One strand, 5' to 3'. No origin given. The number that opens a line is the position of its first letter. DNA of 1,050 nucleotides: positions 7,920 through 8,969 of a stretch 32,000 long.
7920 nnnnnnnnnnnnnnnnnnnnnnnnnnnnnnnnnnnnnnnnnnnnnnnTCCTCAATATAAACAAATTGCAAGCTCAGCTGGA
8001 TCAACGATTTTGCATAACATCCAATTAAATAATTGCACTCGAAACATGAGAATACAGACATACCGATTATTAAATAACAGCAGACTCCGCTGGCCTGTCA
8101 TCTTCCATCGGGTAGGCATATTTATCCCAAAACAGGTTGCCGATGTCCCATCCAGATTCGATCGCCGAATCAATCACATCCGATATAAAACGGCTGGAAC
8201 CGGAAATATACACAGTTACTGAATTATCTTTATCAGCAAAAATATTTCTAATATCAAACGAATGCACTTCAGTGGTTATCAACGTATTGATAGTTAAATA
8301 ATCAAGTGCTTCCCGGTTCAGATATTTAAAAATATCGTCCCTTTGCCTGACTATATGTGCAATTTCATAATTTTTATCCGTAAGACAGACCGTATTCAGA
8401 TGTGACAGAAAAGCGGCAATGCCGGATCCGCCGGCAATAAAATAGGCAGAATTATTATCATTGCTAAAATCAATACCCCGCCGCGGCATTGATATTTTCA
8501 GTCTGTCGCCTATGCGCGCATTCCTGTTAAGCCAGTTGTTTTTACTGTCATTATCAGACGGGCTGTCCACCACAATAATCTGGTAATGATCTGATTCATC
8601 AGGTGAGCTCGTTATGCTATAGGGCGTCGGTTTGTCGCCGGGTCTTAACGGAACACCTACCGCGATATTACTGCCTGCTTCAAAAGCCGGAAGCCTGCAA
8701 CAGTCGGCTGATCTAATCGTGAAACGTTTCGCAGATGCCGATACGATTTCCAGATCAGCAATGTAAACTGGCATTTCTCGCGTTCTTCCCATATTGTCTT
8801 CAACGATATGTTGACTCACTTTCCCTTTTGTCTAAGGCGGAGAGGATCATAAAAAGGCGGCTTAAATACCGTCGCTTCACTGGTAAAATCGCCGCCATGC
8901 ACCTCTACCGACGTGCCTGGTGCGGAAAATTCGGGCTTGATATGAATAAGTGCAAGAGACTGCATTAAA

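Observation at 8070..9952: Translationally coupled GcvT-like / FNR-like pair as a candidate for the missing dimethylamine step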

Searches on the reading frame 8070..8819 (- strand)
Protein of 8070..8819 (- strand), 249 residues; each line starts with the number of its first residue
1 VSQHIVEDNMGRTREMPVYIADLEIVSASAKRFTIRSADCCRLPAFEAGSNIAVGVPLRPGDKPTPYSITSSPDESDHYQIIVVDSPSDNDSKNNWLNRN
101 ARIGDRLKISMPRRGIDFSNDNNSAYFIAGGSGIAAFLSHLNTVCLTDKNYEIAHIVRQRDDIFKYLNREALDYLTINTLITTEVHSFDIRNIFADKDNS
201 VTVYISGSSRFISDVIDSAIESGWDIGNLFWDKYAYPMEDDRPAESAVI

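Call 7: search_protein_families(library=pfam, proteins=[window:8070-8819:-])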
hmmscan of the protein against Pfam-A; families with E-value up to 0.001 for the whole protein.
window:8070-8819:- (249 aa): 0 families

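Call 8: search_protein_families(library=ncbifam, proteins=[window:8070-8819:-])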
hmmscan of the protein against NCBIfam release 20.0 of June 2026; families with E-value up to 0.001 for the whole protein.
window:8070-8819:- (249 aa): 6 families
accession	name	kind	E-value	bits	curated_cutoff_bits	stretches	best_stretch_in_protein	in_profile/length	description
NF040810.1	BenC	equivalog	5.9e-11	42.1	430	1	15-166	104-251/333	benzoate 1,2-dioxygenase electron transfer component BenC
NF009805.0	PRK13289.1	equivalog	4.3e-10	39.1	432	1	25-160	164-299/399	NO-inducible flavohemoprotein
NF045803.1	MethMoxFADbindMmoC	equivalog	3.8e-08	32.5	500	1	19-166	110-259/343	aromatic/alkene monooxygenase hydroxylase FAD-binding subunit MmoC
NF008822.0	PRK11872.1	equivalog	7.3e-07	28.5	402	1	12-149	103-236/341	anthranilate 1,2-dioxygenase electron transfer component AntC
NF007964.0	PRK10684.1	equivalog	4.1e-05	22.7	383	1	66-166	56-158/333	NADH oxidoreductase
NF005963.0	PRK08051.1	equivalog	0.00059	19.2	230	0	46-166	31-147/233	NAD(P)H-flavin reductase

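Call 11: find_homologous_proteins(query=window:8070-8819:-)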
Query window:8070-8819:- (249 aa): 6 proteins with E <= 0.001 among 278 candidates.
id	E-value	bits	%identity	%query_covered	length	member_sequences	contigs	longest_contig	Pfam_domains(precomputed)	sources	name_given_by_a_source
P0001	1.9e-159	547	98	100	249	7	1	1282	-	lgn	-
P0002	4.2e-103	362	72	90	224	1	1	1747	-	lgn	-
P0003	6.0e-79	283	56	92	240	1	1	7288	-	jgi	-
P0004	2.4e-75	271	54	96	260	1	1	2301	PF22290.2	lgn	-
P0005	1.3e-56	210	47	90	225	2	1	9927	PF22290.2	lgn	-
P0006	5.1e-53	198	46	88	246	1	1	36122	-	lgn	-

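Call 12: search_solved_structures(query=window:8070-8819:-, max_evalue=1, show_alignments=2)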
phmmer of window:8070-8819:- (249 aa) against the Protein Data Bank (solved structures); distinct sequences matched with E-value up to 1: 12.
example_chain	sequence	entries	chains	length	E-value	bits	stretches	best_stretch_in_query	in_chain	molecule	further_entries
6kbh_A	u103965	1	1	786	9.4e-13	51.5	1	18-243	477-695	Cytochrome P450 monooxygenase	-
2pia_A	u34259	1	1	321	6.3e-08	35.7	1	20-232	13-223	PHTHALATE DIOXYGENASE REDUCTASE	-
6laa_A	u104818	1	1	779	1.4e-06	31.3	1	38-221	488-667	Cytochrome P450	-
1gvh_A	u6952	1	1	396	0.0063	19.3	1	46-147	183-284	FLAVOHEMOPROTEIN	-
1krh_A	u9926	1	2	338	0.016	18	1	23-145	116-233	Benzoate 1,2-Dioxygenase Reductase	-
1tvc_A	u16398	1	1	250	0.026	17.3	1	19-141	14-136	METHANE MONOOXYGENASE COMPONENT C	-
2eix_A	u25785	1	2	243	0.086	15.6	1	48-159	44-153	NADH-cytochrome b5 reductase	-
7ylr_A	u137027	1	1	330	0.096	15.4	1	29-139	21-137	Ferredoxin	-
4eh1_A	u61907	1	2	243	0.28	13.9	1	21-149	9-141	Flavohemoprotein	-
8qq1_C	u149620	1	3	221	0.57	12.9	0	64-159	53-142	Oxidoreductase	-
8qq5_A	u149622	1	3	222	0.58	12.9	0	64-159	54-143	Oxidoreductase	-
4dsd_A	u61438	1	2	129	0.73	12.5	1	71-117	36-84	putative periplasmic protein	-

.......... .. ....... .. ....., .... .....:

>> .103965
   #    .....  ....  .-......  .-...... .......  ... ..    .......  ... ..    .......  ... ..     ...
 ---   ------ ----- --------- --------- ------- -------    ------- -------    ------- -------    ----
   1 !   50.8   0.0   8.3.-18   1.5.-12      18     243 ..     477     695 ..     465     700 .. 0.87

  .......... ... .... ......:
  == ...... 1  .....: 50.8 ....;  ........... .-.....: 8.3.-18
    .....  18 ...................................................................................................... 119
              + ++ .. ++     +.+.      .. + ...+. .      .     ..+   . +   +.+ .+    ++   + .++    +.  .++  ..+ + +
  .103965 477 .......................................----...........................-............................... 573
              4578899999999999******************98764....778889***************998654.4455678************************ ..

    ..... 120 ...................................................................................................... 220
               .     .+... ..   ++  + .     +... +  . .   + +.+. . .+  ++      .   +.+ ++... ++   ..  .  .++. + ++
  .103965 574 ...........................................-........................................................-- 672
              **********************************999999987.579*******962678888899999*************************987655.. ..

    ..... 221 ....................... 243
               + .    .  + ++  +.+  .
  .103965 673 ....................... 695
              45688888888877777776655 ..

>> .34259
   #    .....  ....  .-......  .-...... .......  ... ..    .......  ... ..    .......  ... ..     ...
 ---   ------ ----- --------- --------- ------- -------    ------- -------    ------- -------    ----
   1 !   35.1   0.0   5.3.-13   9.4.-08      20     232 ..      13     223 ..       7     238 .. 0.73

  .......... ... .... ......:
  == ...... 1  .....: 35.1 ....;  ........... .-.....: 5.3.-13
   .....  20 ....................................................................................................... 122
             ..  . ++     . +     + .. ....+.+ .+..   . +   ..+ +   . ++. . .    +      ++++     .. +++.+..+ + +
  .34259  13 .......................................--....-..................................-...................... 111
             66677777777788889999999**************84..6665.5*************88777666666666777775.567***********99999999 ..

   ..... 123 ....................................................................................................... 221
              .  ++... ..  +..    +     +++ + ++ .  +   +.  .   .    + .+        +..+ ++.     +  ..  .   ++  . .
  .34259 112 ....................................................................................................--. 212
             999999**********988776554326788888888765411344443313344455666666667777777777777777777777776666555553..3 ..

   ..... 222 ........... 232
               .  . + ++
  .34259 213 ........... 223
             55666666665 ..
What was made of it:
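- Checked: It is still FNR-fold: CYP116B reductase domain 6kbh 9e-13 and phthalate dioxygenase reductase 2pia 6e-8 (call 12).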

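Call 15: search_protein_families(library=pfam, max_evalue=10, proteins=[window:8070-8819:-, P0003, P0004, P0005, P0006, P0002])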
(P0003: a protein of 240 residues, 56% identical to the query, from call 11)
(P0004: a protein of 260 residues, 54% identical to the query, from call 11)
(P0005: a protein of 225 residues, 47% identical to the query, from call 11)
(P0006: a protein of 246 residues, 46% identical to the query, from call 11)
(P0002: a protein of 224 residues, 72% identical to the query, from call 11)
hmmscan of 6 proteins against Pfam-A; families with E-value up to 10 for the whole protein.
window:8070-8819:- (249 aa): 4 families
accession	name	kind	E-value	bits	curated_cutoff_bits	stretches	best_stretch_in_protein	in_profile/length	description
PF22290.1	DmmA-like_N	-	0.0015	19.4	33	1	124-225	20-120/124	Dimethylamine monooxygenase subunit DmmA-like, N-terminal domain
PF08030.17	NAD_binding_6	-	0.045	14.3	22.2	1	126-150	5-31/156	Ferric reductase NAD binding domain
PF00175.26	NAD_binding_1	-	0.069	14.2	22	1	127-164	1-41/109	Oxidoreductase NAD-binding domain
PF00970.30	FAD_binding_6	-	0.17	12.7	21.1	1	20-112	4-93/99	Oxidoreductase FAD-binding domain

P0003 (240 aa): 2 families
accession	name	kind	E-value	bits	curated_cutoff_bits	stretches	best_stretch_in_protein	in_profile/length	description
PF22290.1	DmmA-like_N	-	0.0075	17.2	33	1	106-218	11-122/124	Dimethylamine monooxygenase subunit DmmA-like, N-terminal domain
PF08030.17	NAD_binding_6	-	0.17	12.4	22.2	1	117-151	5-46/156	Ferric reductase NAD binding domain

P0004 (260 aa): 2 families
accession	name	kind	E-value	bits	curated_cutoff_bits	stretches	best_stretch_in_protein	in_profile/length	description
PF22290.1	DmmA-like_N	-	1.9e-05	25.5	33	1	125-238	9-121/124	Dimethylamine monooxygenase subunit DmmA-like, N-terminal domain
PF08030.17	NAD_binding_6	-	0.05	14.1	22.2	1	138-181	5-54/156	Ferric reductase NAD binding domain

P0005 (225 aa): 5 families
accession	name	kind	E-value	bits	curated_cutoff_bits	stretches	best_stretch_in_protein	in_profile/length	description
PF22290.1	DmmA-like_N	-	1.8e-05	25.6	33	1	104-206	23-124/124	Dimethylamine monooxygenase subunit DmmA-like, N-terminal domain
PF00175.26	NAD_binding_1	-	0.016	16.3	22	1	104-134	1-31/109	Oxidoreductase NAD-binding domain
PF08030.17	NAD_binding_6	-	0.025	15.1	22.2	1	102-122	4-24/156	Ferric reductase NAD binding domain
PF05560.16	Bt_P21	-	0.15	12.1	25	1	70-179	19-125/182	Bacillus thuringiensis P21 molecular chaperone protein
PF00970.30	FAD_binding_6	-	0.16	12.7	21.1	1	2-91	8-94/99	Oxidoreductase FAD-binding domain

P0006 (246 aa): 2 families
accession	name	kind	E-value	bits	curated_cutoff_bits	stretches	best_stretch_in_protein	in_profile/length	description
PF08030.17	NAD_binding_6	-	0.005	17.4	22.2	1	123-155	6-45/156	Ferric reductase NAD binding domain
PF00970.30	FAD_binding_6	-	0.06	14.1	21.1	1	17-110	4-94/99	Oxidoreductase FAD-binding domain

P0002 (224 aa): 2 families
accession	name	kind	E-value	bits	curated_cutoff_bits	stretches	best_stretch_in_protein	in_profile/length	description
PF22290.1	DmmA-like_N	-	0.0001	23.2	33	1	101-203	22-123/124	Dimethylamine monooxygenase subunit DmmA-like, N-terminal domain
PF00175.26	NAD_binding_1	-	0.034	15.3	22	1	102-139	1-41/109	Oxidoreductase NAD-binding domain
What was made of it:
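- Closest known: DmmA. Same: The window protein gives a weak hit to that domain (19.4 bits, call 15).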

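Call 16: find_encoding_contigs(protein=P0006, flank=10000, max_places=3)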
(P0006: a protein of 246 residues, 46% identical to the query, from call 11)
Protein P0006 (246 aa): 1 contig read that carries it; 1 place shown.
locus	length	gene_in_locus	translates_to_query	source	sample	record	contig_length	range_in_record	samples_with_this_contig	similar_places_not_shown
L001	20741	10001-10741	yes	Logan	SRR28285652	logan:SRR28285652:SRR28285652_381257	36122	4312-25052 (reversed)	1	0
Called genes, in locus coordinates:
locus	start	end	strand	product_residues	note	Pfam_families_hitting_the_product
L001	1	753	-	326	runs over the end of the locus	PF02653:BPD_transp_2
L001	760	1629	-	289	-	PF02653:BPD_transp_2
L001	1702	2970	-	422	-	PF13433:Peripla_BP_5 (faint), PF13458:Peripla_BP_6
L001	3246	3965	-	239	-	PF01571:GCV_T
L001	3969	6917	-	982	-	PF13510:Fer2_4, PF00890:FAD_binding_2, PF07992:Pyr_redox_2, PF12831:FAD_oxidored, PF13450:NAD_binding_8, PF17806:SO_alpha_A3, PF01571:GCV_T, PF08669:GCV_T_C, +6 more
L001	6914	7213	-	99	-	PF04267:SoxD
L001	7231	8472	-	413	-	PF00890:FAD_binding_2 (weak), PF01266:DAO, PF01494:FAD_binding_3 (faint), PF07992:Pyr_redox_2 (faint)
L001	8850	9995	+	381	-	PF01571:GCV_T, PF08669:GCV_T_C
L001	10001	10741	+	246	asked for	-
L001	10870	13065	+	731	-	PF00724:Oxidored_FMN, PF07992:Pyr_redox_2, PF13450:NAD_binding_8 (weak), PF22620:OYE-like_second_a-b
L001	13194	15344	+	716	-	PF00037:Fer4 (faint), PF12797:Fer4_2 (faint), PF13183:Fer4_8, PF13237:Fer4_10, PF13187:Fer4_9, PF13484:Fer4_16 (faint), PF02754:CCG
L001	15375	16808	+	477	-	-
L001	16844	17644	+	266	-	PF01012:ETF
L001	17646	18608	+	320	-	PF01012:ETF, PF00766:ETF_alpha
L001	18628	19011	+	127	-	-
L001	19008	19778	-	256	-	PF09694:Gcw_chp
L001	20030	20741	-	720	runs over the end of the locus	PF00989:PAS, PF13426:PAS_9 (faint), PF08447:PAS_3, PF00990:GGDEF, PF00563:EAL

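Call 17: find_encoding_contigs(protein=P0005, flank=10000, max_places=3)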
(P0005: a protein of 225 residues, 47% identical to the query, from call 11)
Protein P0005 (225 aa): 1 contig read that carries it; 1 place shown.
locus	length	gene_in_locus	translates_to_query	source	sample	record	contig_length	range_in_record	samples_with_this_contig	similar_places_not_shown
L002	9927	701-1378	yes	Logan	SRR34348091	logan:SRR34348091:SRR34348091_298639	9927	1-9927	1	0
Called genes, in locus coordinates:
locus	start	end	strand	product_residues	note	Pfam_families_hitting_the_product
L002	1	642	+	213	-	?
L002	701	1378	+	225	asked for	PF22290:DmmA-like_N (faint)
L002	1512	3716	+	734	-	PF00724:Oxidored_FMN, PF07992:Pyr_redox_2, PF13450:NAD_binding_8 (weak), PF22620:OYE-like_second_a-b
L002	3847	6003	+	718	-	PF00037:Fer4 (faint), PF12797:Fer4_2 (faint), PF13183:Fer4_8, PF13237:Fer4_10, PF13534:Fer4_17 (faint), PF13187:Fer4_9, PF13484:Fer4_16 (faint), PF02754:CCG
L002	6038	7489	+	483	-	-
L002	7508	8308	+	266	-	PF01012:ETF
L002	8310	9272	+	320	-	PF01012:ETF, PF00766:ETF_alpha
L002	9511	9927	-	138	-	?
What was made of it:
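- L002 (call 17) has the same arrangement; its GcvT-like gene is cut by the contig end and was not in the tree.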

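Call 18: find_encoding_contigs(protein=P0003, flank=10000, max_places=3)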
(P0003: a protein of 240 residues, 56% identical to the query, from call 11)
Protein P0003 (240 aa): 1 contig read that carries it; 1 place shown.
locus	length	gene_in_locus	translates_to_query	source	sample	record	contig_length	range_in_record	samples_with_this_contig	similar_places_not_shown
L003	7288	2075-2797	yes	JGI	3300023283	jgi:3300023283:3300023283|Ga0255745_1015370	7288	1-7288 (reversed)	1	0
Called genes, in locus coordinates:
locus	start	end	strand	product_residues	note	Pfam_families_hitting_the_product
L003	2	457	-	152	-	?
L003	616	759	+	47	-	-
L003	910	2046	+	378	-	PF01571:GCV_T, PF08669:GCV_T_C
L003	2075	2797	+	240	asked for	-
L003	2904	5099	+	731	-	PF00724:Oxidored_FMN, PF07992:Pyr_redox_2, PF13450:NAD_binding_8 (weak), PF22620:OYE-like_second_a-b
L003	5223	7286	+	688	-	?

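Call 24: find_related_loci(query=A1, collection=genome_contigs, flank=10000)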
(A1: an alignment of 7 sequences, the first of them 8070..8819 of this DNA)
Query A1 (249 aa) in genome_contigs; peptide patterns used: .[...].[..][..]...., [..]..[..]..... (x = any residue, [..] = any of these).
79 stretches matched a pattern; 2 encode a relative of the query (tblastn E <= 1e-3); 2 distinct loci.
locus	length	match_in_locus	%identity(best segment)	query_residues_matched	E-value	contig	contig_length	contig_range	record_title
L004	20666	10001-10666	45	20-245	5e-62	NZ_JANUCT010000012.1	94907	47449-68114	Methylohalomonas lacus strain HMT 1 Ga0466805_12, whole genome shotgun sequence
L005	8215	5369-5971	25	18-217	3e-8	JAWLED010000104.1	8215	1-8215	MAG: Spirochaetia bacterium isolate 20BLK6-1.bin.42 NODE_10227_length_8215_cov_20.897979, whole genome shotgun sequence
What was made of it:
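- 8070..8819 (-): FNR-fold, PDR-type flavin/NAD(P)H module without a 2Fe-2S domain. It is 249 aa from GTG 8819; alternative starts are ATG 8792 (Met10) and ATG 8774 (Met16, 234 aa). Only 6 homologues among 5.8 billion proteins (call 11), and one species genome, Methylohalomonas lacus (call 24).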

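Call 30: search_protein_representatives(alignment_id=A1)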
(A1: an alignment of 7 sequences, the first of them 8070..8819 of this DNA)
Query: 7 sequences, 246 profile positions. Proteins with E-value up to 0.001 (for the whole library): 2740; up to 1e-10: 498; up to 1e-30: 6. The best 150 are listed.
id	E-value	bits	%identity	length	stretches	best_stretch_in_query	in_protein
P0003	1.3e-117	407.5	-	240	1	7-245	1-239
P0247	9.8e-97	339.1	-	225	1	20-244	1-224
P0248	1.4e-86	305.8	-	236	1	13-237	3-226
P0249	1.9e-36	141.7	-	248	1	12-241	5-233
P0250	1.0e-33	132.7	-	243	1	13-242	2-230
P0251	2.0e-32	128.5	-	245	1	27-233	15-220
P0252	2.9e-30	121.4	-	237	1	13-237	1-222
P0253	1.7e-28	115.7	-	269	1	12-230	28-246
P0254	2.3e-27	111.9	-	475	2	40-239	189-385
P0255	6.8e-27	110.4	-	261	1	7-228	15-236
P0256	7.4e-27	110.3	-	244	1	12-230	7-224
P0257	9.6e-27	109.9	-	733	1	13-238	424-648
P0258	1.1e-25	106.5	-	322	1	12-237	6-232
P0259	4.8e-25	104.3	-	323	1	10-233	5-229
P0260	5.7e-25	104.1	-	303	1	13-240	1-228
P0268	1.8e-22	95.9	-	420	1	12-231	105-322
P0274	1.8e-21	92.7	-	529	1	15-239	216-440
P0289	5.4e-20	87.8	-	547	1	11-232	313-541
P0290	6.6e-20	87.5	-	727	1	15-232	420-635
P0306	1.5e-18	83.1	-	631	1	6-232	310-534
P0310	2.0e-18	82.7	-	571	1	11-233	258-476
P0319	7.6e-18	80.8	-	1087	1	13-231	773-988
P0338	4.9e-17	78.1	-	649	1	15-237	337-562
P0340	5.6e-17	77.9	-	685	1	13-231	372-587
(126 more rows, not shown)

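Call 35: find_encoding_contigs(protein=window:8070-8774:-, flank=10000, max_places=4)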
Protein window:8070-8774:- (234 aa): 1 contig read that carries it; 1 place shown.
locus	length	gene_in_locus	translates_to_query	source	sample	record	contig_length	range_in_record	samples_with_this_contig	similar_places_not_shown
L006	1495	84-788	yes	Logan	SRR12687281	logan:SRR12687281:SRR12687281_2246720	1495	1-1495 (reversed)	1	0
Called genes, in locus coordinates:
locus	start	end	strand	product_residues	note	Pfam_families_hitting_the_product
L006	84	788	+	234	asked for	-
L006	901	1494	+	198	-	?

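Call 41: search_solved_structures(query=A1, max_evalue=1)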
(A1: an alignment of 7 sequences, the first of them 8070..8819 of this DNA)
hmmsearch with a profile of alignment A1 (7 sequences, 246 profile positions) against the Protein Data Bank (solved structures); distinct sequences matched with E-value up to 1: 30.
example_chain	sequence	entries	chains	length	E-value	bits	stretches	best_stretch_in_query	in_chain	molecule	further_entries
6kbh_A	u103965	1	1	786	1.5e-17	66.6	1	15-228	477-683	Cytochrome P450 monooxygenase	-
2pia_A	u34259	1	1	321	5.8e-15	58.2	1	13-239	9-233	PHTHALATE DIOXYGENASE REDUCTASE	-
6laa_A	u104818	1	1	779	4.6e-12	48.7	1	15-210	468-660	Cytochrome P450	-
7ylr_A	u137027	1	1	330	3.4e-11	45.8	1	12-238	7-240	Ferredoxin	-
1krh_A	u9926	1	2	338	3.5e-07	32.7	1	12-147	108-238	Benzoate 1,2-Dioxygenase Reductase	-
2eix_A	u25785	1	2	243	0.00076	21.8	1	47-164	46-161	NADH-cytochrome b5 reductase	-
4g1b_A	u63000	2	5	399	0.0011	21.3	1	40-231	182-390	Flavohemoglobin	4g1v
8qq1_C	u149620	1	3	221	0.0019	20.5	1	60-160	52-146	Oxidoreductase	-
8qq5_A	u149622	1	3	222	0.0019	20.5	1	60-160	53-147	Oxidoreductase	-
1gvh_A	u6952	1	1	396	0.003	19.8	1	31-147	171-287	FLAVOHEMOPROTEIN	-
1tvc_A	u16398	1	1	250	0.0059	18.9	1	42-231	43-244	METHANE MONOOXYGENASE COMPONENT C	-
8qq7_A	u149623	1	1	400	0.0073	18.6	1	60-160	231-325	FAD-binding FR-type domain-containing protein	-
8qt6_A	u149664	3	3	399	0.0073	18.5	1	60-160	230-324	FAD-binding FR-type domain-containing protein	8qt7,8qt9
8qta_A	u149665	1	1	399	0.0075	18.5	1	60-160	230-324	FAD-binding FR-type domain-containing protein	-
7rom_A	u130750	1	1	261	0.029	16.6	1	58-144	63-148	NADH-cytochrome b5 reductase 1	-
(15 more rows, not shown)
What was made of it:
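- On PDR-type reductase (DmmC / HODM gamma, phthalate dioxygenase reductase): Profile against the PDB: 6kbh 1.5e-17 and 2pia 5.8e-15 (call 41).
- Checked: The profile search improves these to 1.5e-17 and 5.8e-15 (call 41).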

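Call 49: find_encoding_contigs(protein=P0250, flank=8000, max_places=2)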
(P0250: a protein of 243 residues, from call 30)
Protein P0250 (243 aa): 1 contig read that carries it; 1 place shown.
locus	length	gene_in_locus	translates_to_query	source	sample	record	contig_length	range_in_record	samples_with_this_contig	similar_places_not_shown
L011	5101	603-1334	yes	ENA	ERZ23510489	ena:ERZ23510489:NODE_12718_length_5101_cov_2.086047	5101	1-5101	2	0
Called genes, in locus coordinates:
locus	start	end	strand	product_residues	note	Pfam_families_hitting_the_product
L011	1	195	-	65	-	?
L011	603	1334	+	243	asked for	PF00970:FAD_binding_6 (weak), PF22290:DmmA-like_N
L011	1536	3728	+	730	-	PF00724:Oxidored_FMN, PF07992:Pyr_redox_2, PF13450:NAD_binding_8 (weak), PF22620:OYE-like_second_a-b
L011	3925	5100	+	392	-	?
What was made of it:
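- L011 lacks the GcvT gene upstream (call 49). L011 has the FNR-like gene next to TMADH with no GcvT-like gene beside it (call 49).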

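Call 50: predict_structure(alignment_id=A1)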
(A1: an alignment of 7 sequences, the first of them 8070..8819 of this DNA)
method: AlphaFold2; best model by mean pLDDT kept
length: 249 residues; sequences in the alignment: 7
mean_pLDDT: 79.8   pTM: 0.77
mean pLDDT of the five models: 79.8, 78.5, 78.2, 75.1, 71.4
residues with pLDDT >= 90: 81; 70-90: 120; 50-70: 26; < 50: 22
segments of 3 or more residues with pLDDT < 50: 1-12, 240-249
pLDDT, mean of each block of 10 residues (from residue 1): 32 76 86 91 87 90 87 85 80 89 96 84 85 76 67 83 58 78 83 89 91 94 92 79 32
secondary structure, 60 per line:
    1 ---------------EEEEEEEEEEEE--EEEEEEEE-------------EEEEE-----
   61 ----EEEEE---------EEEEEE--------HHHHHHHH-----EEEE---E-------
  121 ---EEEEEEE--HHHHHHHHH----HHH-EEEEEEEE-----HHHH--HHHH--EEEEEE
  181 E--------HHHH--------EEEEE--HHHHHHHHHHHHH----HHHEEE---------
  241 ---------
elements in order: E16-27 E30-37 E51-55 E65-69 E79-84 H93-100 E106-109 E124-130 H133-141 E150-157 H163-166 H169-172 E175-181 H190-193 E202-206 H209-221 E229-231
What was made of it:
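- Checked: Residues 1-12 have pLDDT below 50 (call 50).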
